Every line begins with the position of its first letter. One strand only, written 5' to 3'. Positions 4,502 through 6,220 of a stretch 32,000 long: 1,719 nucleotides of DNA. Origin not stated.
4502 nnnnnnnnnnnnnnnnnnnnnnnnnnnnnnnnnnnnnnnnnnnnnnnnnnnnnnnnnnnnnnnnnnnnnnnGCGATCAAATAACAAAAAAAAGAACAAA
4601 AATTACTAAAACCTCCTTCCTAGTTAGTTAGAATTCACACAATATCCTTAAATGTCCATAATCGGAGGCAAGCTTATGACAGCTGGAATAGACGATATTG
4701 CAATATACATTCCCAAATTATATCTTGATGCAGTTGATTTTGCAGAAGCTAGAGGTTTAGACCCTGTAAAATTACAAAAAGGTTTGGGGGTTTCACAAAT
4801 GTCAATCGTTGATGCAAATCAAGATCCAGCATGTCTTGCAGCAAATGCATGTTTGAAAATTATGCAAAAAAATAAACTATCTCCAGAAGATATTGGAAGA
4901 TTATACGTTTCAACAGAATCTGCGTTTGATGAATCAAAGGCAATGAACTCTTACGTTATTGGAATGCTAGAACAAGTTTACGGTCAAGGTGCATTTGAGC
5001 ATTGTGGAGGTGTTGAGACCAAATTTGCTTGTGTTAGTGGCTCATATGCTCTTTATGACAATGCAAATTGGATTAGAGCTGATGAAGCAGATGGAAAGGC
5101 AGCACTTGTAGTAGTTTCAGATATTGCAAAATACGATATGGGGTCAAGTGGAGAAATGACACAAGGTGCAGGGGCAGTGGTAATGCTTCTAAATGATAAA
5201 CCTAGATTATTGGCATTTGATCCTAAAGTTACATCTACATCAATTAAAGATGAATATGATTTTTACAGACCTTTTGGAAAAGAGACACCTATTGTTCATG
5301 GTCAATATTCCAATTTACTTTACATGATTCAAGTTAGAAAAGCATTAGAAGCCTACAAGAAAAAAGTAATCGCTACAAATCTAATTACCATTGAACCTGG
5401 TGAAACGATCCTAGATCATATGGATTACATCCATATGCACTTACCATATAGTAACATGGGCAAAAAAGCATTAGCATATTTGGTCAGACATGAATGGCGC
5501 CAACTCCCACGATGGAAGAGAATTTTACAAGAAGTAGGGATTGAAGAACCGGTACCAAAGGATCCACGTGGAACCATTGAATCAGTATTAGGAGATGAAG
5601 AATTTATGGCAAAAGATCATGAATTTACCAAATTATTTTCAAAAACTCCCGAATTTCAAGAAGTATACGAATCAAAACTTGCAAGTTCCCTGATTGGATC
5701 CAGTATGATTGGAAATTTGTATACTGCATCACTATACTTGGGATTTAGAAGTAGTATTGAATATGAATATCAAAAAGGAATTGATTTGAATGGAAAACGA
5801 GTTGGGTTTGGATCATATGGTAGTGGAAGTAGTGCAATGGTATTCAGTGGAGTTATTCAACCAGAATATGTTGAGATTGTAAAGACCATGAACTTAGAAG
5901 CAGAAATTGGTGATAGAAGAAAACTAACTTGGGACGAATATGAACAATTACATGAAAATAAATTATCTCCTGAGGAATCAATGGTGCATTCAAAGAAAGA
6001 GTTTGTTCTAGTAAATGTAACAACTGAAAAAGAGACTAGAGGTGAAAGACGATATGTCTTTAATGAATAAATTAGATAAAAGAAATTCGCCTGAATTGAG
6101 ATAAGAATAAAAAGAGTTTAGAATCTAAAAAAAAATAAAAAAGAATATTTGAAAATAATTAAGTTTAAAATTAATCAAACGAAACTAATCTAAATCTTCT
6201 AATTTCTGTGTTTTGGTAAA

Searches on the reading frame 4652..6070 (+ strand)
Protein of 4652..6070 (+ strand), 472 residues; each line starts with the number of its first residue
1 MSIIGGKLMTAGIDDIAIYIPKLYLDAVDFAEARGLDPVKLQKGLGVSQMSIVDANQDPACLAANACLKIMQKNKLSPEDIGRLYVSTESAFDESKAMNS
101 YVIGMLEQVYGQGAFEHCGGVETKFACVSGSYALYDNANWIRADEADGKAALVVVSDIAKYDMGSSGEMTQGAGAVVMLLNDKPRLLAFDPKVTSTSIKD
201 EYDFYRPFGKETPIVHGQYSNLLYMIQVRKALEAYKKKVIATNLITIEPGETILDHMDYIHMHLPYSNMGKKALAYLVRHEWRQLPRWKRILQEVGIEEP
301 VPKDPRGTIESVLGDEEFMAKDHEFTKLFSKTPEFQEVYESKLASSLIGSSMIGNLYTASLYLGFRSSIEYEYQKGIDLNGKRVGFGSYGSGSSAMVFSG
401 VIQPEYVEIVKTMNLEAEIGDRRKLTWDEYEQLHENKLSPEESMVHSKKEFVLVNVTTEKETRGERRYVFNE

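Call 31: search_protein_families(library=pfam, max_evalue=0.001, proteins=[window:4652-6070:+])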
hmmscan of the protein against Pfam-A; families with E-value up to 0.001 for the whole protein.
window:4652-6070:+ (472 aa): 2 families
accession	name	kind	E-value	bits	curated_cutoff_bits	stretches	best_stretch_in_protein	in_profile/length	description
PF08540.16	HMG_CoA_synt_C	-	4.5e-32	112.2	25.1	1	188-437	2-241/280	Hydroxymethylglutaryl-coenzyme A synthase C terminal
PF01154.23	HMG_CoA_synt_N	-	4.3e-30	105.3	25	1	11-181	5-170/174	Hydroxymethylglutaryl-coenzyme A synthase N terminal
